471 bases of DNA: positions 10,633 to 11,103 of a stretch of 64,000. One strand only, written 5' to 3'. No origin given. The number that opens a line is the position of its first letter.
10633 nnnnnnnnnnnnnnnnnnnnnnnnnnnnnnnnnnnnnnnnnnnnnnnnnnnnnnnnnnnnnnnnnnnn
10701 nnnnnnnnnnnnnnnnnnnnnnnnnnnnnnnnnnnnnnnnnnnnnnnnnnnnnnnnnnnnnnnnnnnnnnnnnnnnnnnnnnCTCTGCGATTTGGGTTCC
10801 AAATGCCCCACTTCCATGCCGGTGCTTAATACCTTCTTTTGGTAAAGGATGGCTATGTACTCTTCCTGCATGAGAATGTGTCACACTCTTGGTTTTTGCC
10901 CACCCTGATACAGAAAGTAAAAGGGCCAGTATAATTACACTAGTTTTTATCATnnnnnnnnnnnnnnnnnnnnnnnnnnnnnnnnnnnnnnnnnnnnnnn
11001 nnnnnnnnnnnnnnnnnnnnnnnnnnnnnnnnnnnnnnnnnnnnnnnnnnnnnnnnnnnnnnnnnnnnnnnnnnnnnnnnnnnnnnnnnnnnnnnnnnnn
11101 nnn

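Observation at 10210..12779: Three tandem secreted paralogs share a His-rich N-terminal module fused to unrelated C-terminal domains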

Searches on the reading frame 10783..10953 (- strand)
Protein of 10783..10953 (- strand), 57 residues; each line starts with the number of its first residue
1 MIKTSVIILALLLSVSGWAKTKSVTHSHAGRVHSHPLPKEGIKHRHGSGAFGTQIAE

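Call 20: find_related_loci(query=A3, collection=genome_contigs, flank=6000)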
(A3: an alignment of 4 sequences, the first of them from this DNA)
Query A3 (57 aa) in genome_contigs; peptide patterns used: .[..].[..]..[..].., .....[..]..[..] (x = any residue, [..] = any of these).
67 stretches matched a pattern; 9 encode a relative of the query (tblastn E <= 1e-3); 9 distinct loci.
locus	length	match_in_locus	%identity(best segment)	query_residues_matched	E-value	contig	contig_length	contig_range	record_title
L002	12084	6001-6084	75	25-52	1e-12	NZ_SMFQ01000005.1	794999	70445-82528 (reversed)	Cocleimonas flava strain DSM 24830 Ga0310460_104, whole genome shotgun sequence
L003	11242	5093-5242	50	7-55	1e-11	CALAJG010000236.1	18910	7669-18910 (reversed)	MAG: uncultured Leucothrix sp. isolate R2_Bin_Bin_189_1 genome assembly, contig: c_000001719348, whole genome shotgun se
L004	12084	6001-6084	71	26-52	2e-10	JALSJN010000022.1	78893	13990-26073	MAG: Thiotrichaceae bacterium isolate 354-166_metabat2_scaf2bin.098 354-166_scaffold_209_c1, whole genome shotgun sequen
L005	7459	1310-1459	47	6-55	9e-10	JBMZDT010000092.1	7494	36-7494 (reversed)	MAG: Leucothrix sp. isolate ME_XS_2203_1_bin_25 ME_XS_2203_1_bin_25_99, whole genome shotgun sequence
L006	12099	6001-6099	55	22-54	1e-9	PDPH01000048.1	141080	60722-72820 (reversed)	MAG: Proteobacteria bacterium isolate DOLZORAL124_45_7 DolZOral124_scaffold_48, whole genome shotgun sequence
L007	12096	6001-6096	53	15-46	7e-9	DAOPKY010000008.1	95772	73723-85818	MAG TPA_asm: Thiolinea sp. isolate AMR_MDS_3239 NODE_184_length_95772_cov_11.433194, whole genome shotgun sequence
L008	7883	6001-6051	71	24-40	3e-5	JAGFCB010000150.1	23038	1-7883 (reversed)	MAG: Candidatus Poribacteria bacterium isolate SB0101 contig_13388, whole genome shotgun sequence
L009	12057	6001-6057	63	22-40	3e-5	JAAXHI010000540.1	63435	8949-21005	MAG: Candidatus Poribacteria bacterium isolate Plut_88885 unfiltered_Plut_88885_genomic_contig_183882, whole genome shot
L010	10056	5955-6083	41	9-49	2e-4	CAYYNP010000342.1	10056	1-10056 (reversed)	MAG TPA_asm: uncultured Planctomycetaceae bacterium isolate SRP077602_co5_509 genome assembly, contig: NODE_28543_length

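Call 29: search_protein_families(library=pfam, proteins=[L002:5383-6840:+, L003:5066-6586:+, L004:5719-7323:+, L006:5782-6879:+, L007:5425-6621:+, L008:5560-6372:+], max_evalue=0.01)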
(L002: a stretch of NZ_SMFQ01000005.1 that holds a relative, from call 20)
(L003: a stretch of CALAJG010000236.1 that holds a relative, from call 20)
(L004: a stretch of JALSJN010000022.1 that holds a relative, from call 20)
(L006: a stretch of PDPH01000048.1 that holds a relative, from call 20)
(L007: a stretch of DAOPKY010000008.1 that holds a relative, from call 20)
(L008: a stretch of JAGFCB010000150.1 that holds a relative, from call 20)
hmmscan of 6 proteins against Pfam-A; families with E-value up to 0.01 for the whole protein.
L002:5383-6840:+ (486 aa): 0 families

L003:5066-6586:+ (507 aa): 3 families
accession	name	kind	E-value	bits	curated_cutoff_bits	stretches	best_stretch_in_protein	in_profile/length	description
PF13365.12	Trypsin_2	-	2.5e-19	70.9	27.6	1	354-484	1-144/144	Trypsin-like peptidase domain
PF00089.32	Trypsin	-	3e-05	24.4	20.6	1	351-502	24-214/220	Trypsin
PF01471.23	PG_binding_1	-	0.0026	18.3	23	1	91-139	9-57/57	Putative peptidoglycan binding domain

L004:5719-7323:+ (535 aa): 5 families
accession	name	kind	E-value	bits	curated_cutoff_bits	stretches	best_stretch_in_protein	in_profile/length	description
PF08238.18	Sel1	-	1.5e-85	279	30.7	9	412-446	1-35/36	Sel1 repeat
PF23310.1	TPR_27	-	6.1e-08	32.7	27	0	360-445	12-94/110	Plant tetratrico peptide repeats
PF01535.26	PPR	-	0.0028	18.2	25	0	496-518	8-30/31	PPR repeat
PF23161.1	HTH_RNase_II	-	0.0042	18.3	24.7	0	392-437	36-81/95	Double HTH domain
PF13431.12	TPR_17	-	0.0067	17.1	24.4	0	374-392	11-25/34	Tetratricopeptide repeat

L006:5782-6879:+ (366 aa): 1 family
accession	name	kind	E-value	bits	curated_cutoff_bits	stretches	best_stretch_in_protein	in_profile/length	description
PF01476.26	LysM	-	9.3e-11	41.9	20.9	1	322-365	1-42/43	LysM domain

L007:5425-6621:+ (399 aa): 1 family
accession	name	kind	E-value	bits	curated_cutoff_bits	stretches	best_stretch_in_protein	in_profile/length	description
PF01476.26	LysM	-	1e-10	41.8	20.9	1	355-398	1-42/43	LysM domain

L008:5560-6372:+ (271 aa): 3 families
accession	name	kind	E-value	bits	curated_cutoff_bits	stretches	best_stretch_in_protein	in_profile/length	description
PF03824.22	NicO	-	3e-12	46.9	27.7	1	106-260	115-274/287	High-affinity nickel-transport protein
PF13386.12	DsbD_2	-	0.00014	22.3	24.9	1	160-256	108-197/199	Cytochrome C biogenesis protein transmembrane region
PF02535.28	Zip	-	0.00022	21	35.1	1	13-109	72-171/323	ZIP Zinc transporter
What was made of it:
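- On NicO / RcnA nickel-cobalt transporters (PF03824): L008 does match NicO (call 29).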

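Call 98: search_protein_families(library=pfam, proteins=[L006:3735-4481:+, L006:4481-5164:+, L006:5200-5775:+, L006:6958-7461:-], max_evalue=0.001)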
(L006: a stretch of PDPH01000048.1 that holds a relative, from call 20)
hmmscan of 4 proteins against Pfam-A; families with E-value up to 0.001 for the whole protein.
L006:3735-4481:+ (249 aa): 1 family
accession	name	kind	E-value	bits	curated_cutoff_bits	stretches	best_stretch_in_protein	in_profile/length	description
PF01975.23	SurE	-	5.5e-62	209.3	22.1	1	3-183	1-188/189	Survival protein SurE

L006:4481-5164:+ (228 aa): 1 family
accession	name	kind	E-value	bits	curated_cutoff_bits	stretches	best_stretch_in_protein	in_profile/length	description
PF01135.25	PCMT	-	1.4e-55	188.8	20.3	1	20-224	3-207/210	Protein-L-isoaspartate(D-aspartate) O-methyltransferase (PCMT)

L006:5200-5775:+ (192 aa): 1 family
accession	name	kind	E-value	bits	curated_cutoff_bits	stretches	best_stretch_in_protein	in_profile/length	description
PF09335.16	VTT_dom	-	9.5e-12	45.9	33.9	1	38-155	2-119/123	VTT domain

L006:6958-7461:- (168 aa): 4 families
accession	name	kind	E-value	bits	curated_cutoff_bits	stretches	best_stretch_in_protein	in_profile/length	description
PF00578.27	AhpC-TSA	-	2.3e-15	57.1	26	1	37-150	4-123/124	AhpC/TSA family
PF08534.16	Redoxin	-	1.5e-08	35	26.6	1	38-159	6-142/148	Redoxin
PF00085.26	Thioredoxin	-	9e-06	26.1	23.5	1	59-107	19-67/103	Thioredoxin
PF13905.12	Thioredoxin_8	-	6.3e-05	23.7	27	1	58-148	1-94/94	Thioredoxin-like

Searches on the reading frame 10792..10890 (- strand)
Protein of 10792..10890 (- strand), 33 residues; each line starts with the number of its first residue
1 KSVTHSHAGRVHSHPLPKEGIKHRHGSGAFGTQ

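Call 30: find_related_loci(query=A4, collection=metagenome_contigs, flank=4000)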
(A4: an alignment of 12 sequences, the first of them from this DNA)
Query A4 (33 aa) in metagenome_contigs; peptide patterns used: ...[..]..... (x = any residue, [..] = any of these).
42 stretches matched a pattern; 4 encode a relative of the query (tblastn E <= 1e-3); 4 distinct loci.
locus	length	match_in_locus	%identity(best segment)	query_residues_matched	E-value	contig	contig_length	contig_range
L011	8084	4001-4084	71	5-31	1e-10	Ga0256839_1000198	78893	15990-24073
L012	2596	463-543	70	5-31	2e-10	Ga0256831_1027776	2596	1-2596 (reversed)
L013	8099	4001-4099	55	1-33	8e-8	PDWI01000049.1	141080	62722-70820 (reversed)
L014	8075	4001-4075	64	1-25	3e-9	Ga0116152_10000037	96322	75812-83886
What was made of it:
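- Tried and rejected: It gave only 4 loci, two of them duplicates of genome hits (call 30).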

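Call 35: search_solved_structures(query=A4, max_evalue=10, show_alignments=3)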
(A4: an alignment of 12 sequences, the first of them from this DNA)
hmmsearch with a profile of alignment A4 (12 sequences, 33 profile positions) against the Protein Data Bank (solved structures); distinct sequences matched with E-value up to 10: 0.

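Call 54: search_protein_representatives(alignment_id=A6)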
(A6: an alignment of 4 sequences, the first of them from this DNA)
Query: 4 sequences, 33 profile positions. Proteins with E-value up to 0.001 (for the whole library): 139; up to 1e-10: 16; up to 1e-30: 0. The best 139 are listed.
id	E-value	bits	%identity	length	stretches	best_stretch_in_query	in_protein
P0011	6.2e-25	103.0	-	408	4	2-28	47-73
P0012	2.0e-22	95.0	-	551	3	2-33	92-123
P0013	7.6e-21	90.0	-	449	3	2-31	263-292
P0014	1.2e-19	86.1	-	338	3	2-28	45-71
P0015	8.7e-19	83.4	-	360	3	2-25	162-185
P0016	1.6e-17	79.3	-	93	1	1-33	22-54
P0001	2.4e-17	78.8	-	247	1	1-33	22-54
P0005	5.8e-17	77.5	-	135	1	1-33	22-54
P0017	6.0e-17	77.5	-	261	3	2-28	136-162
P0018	1.5e-16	76.3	-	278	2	2-32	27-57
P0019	2.2e-16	75.7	-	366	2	2-27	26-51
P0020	3.2e-16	75.2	-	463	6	2-25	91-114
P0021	2.0e-15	72.6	-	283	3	1-29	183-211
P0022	8.8e-15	70.6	-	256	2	2-32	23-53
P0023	2.3e-13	66.0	-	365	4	4-25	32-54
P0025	1.3e-10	57.3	-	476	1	5-32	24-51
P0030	6.6e-10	55.0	-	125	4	3-25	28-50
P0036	5.1e-09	52.1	-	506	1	4-32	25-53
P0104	1.9e-05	40.7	-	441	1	5-31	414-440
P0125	1.1e-04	38.3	-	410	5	2-25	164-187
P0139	5.0e-04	36.2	-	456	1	3-31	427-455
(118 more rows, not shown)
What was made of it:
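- The four-sequence profile gave 139 clusters at E<=1e-3 and 16 at E<=1e-10 among 1.84 billion representatives (call 54).
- Tried and rejected: The exhaustive HMMER search (call 54) was what revealed the family.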

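Call 62: search_protein_families(library=pfam, alignment_id=A8, max_evalue=0.0001)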
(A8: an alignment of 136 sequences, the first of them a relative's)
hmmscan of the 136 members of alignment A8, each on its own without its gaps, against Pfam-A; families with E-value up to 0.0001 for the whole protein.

A. member 1, P0011 (408 aa): 1 family
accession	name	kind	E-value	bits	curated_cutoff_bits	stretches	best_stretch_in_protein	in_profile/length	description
PF01476.26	LysM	-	4.3e-10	39.8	20.9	1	364-407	1-42/43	LysM domain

B. families by the number of members that match (of 136 scanned): 19 families
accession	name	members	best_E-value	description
PF01476.26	LysM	14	3.1e-11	LysM domain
PF08238.18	Sel1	13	8.8e-51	Sel1 repeat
PF02493.26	MORN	5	1.2e-19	MORN repeat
PF07603.17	Lcl_C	2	5.4e-26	Lcl C-terminal domain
PF01471.23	PG_binding_1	2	1.8e-08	Putative peptidoglycan binding domain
PF01435.24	Peptidase_M48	2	2e-07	Peptidase family M48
PF05901.16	Excalibur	2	2.9e-05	Excalibur calcium-binding domain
PF08823.16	PG_binding_2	2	3e-05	Putative peptidoglycan binding domain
PF03781.23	FGE-sulfatase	1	3.8e-60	Sulfatase-modifying factor enzyme 1-like domain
PF00656.27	Peptidase_C14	1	1.4e-35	Caspase domain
PF07087.16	DUF1353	1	3e-20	Protein of unknown function (DUF1353)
PF13365.12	Trypsin_2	1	4.8e-20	Trypsin-like peptidase domain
PF05036.18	SPOR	1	2.2e-17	SPOR domain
PF05685.18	Uma2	1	4.1e-12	Putative restriction endonuclease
PF07661.19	MORN_2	1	1.9e-11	MORN repeat variant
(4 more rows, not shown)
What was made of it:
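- LysM 14, Sel1 13, MORN 5, PG_binding_1/2, SPOR, TonB_C, and M48, trypsin-like and caspase peptidases (calls 29, 62).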

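Call 68: find_encoding_contigs(protein=P0012, flank=5000, max_places=3)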
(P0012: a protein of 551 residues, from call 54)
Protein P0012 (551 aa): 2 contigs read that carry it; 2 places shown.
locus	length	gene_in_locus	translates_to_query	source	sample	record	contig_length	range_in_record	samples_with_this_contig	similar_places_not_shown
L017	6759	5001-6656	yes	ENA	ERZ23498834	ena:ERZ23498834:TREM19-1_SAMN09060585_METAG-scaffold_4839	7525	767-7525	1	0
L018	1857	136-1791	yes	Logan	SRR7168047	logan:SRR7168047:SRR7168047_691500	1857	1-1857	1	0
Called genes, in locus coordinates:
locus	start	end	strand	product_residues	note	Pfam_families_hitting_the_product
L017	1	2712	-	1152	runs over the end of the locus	PF07690:MFS_1, PF01553:Acyltransferase, PF00501:AMP-binding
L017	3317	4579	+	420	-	PF00437:T2SSE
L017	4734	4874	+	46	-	-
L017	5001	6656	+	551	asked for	-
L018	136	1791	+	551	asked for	-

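Call 69: find_encoding_contigs(protein=P0020, flank=5000, max_places=3)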
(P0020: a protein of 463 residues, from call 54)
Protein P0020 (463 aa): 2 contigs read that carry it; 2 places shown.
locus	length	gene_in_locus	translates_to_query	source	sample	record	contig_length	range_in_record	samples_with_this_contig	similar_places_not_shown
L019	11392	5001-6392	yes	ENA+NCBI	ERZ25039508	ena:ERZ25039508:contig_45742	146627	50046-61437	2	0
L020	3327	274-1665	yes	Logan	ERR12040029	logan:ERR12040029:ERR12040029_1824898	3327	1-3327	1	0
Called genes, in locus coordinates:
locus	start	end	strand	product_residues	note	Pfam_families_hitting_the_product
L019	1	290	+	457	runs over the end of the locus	PF14793:DUF4478, PF18306:LDcluster4 (weak), PF03641:Lysine_decarbox, PF11892:PpnN_C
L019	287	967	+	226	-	PF01177:Asp_Glu_race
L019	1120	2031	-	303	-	PF00126:HTH_1, PF03466:LysR_substrate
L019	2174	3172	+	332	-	PF00291:PALP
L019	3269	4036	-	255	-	PF12146:Hydrolase_4, PF00561:Abhydrolase_1, PF00975:Thioesterase, PF07819:PGAP1 (faint), PF12697:Abhydrolase_6, PF12695:Abhydrolase_5 (faint)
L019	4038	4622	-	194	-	PF00528:BPD_transp_1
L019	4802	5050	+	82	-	-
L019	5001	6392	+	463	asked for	PF08238:Sel1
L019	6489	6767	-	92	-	-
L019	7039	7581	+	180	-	PF16867:DMSP_lyase, PF07883:Cupin_2 (weak)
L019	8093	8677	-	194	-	-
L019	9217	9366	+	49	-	-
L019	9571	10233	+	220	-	PF02308:MgtC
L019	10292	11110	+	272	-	PF13194:DUF4010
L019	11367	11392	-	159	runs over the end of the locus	PF13683:rve_3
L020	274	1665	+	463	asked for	PF08238:Sel1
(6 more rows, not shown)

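Call 78: search_protein_families(library=pfam, proteins=[P0011, P0020, P0012, P0013, P0030, P0125], max_evalue=10)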
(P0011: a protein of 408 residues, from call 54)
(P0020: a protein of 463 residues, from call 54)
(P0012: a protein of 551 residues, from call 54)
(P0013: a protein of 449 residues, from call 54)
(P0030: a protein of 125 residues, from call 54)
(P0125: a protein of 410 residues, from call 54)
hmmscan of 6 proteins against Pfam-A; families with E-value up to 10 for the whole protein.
P0011 (408 aa): 2 families
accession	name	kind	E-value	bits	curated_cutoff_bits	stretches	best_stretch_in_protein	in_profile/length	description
PF01476.26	LysM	-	4.3e-10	39.8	20.9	1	364-407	1-42/43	LysM domain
PF04225.17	LysM_OapA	-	0.058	14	22.3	1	363-406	4-50/85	Opacity-associated protein A LysM-like domain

P0020 (463 aa): 1 family
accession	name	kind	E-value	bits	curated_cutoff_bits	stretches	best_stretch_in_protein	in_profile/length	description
PF08238.18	Sel1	-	2.1e-31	107.6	30.7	3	380-413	2-35/36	Sel1 repeat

P0012 (551 aa): 0 families

P0013 (449 aa): 1 family
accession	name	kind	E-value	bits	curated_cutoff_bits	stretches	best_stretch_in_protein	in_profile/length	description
PF20033.5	DUF6438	-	0.0027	18.4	30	1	353-421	41-112/116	Domain of unknown function (DUF6438)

P0030 (125 aa): 0 families

P0125 (410 aa): 1 family
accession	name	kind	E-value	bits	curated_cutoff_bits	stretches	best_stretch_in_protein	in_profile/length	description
PF05685.18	Uma2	-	4.1e-12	46.4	27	1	253-382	29-156/172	Putative restriction endonuclease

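Call 79: search_protein_families(library=ncbifam, proteins=[P0011, P0020, P0012, P0013, P0030, P0125, P0025, P0036], max_evalue=1)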
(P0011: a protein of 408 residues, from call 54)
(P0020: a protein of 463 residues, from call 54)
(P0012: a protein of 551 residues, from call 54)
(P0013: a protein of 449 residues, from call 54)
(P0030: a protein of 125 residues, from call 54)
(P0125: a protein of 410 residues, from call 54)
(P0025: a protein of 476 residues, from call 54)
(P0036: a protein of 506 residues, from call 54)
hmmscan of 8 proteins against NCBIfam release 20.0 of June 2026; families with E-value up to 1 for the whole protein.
P0011 (408 aa): 5 families
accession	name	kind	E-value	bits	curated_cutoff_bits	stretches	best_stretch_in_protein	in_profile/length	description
NF040883.1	amid_act_ActS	equivalog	9.4e-09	34.9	375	1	357-407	29-78/242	amidase activator ActS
NF042931.1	SAG1386_EF1546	equivalog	1.9e-08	34.5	80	1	315-408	86-158/158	SAG1386/EF1546 family surface-associated protein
NF008123.1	PRK10871.1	equivalog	1e-05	25.1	311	1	282-407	29-149/365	murein hydrolase activator NlpD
NF008050.0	PRK10783.1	equivalog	0.00088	17.7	508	1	356-406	338-386/457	murein transglycosylase D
NF047755.1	LIC_10271_M23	exception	0.0092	15.7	180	1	360-407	23-69/207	LIC_10271 family cell wall hydrolase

P0020 (463 aa): 4 families
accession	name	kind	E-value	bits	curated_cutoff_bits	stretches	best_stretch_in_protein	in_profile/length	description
NF033786.1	phenyl_MerG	equivalog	2e-18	67.2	350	2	343-449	65-180/217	phenylmercury resistance protein MerG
NF045484.1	TransRegExoR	equivalog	5.6e-11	42.2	450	2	364-413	60-109/267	exopolysaccharide production regulator ExoR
NF047621.1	FlgprotMotXVib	equivalog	1.1e-06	28.2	330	2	391-461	84-154/211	flagellar protein MotX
NF038194.1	AlgK_TPR_lipo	equivalog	7e-05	21.7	700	1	349-447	304-401/448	alginate biosynthesis TPR repeat lipoprotein AlgK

P0012 (551 aa): 0 families

P0013 (449 aa): 0 families

P0030 (125 aa): 0 families

P0125 (410 aa): 0 families

P0025 (476 aa): 0 families

P0036 (506 aa): 0 families

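Call 91: find_encoding_contigs(protein=P0036, flank=8000, max_places=2)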
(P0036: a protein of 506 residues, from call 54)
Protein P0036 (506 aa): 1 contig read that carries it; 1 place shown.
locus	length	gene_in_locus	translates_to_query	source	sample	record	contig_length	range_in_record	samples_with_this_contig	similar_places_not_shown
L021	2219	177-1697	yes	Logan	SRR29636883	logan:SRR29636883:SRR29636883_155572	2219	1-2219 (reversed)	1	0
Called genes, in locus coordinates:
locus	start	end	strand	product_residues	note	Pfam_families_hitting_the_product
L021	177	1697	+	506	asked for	-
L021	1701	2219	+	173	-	?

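Call 92: find_encoding_contigs(protein=P0018, flank=8000, max_places=2)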
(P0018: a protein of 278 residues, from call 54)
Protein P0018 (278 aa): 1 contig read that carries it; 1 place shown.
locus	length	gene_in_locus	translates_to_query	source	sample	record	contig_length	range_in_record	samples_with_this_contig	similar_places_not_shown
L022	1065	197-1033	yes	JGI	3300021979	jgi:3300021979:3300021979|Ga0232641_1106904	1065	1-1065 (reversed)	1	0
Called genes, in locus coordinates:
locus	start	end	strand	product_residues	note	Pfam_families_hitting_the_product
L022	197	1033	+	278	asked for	-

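Call 93: find_encoding_contigs(protein=P0104, flank=6000, max_places=2)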
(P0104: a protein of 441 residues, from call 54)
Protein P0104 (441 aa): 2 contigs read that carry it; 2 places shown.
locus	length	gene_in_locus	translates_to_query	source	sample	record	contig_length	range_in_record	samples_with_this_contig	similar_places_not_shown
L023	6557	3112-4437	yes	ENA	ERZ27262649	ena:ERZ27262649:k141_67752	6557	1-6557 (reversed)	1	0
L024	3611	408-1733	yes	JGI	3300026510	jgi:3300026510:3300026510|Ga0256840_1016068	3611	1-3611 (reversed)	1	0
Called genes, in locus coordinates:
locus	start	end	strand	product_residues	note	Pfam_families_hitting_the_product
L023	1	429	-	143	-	?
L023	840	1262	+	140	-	-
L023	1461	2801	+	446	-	-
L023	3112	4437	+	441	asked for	-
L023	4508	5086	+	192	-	-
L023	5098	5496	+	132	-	-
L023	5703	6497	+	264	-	PF03547:Mem_trans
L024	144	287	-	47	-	-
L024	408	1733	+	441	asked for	-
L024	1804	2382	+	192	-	-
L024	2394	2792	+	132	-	-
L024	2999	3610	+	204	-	?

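Call 94: find_encoding_contigs(protein=P0139, flank=6000, max_places=2)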
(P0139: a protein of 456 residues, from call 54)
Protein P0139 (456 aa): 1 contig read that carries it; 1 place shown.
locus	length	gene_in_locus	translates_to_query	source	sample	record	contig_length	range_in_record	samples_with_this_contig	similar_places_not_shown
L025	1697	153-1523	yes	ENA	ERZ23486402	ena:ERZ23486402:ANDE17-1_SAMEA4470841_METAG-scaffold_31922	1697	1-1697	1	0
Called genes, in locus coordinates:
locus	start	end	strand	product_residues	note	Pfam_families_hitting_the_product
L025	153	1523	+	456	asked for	-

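Call 98: search_protein_families(library=pfam, proteins=[L023:1461-2798:+, L023:4508-5083:+, L017:5001-6653:+, L021:177-1694:+], max_evalue=0.001)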
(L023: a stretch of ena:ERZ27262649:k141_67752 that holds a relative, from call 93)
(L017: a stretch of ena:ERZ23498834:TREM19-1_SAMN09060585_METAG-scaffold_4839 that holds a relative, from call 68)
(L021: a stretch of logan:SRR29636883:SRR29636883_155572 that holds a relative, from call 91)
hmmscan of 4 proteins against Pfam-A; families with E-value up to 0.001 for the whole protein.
L023:1461-2798:+ (446 aa): 0 families

L023:4508-5083:+ (192 aa): 0 families

L017:5001-6653:+ (551 aa): 0 families

L021:177-1694:+ (506 aa): 0 families
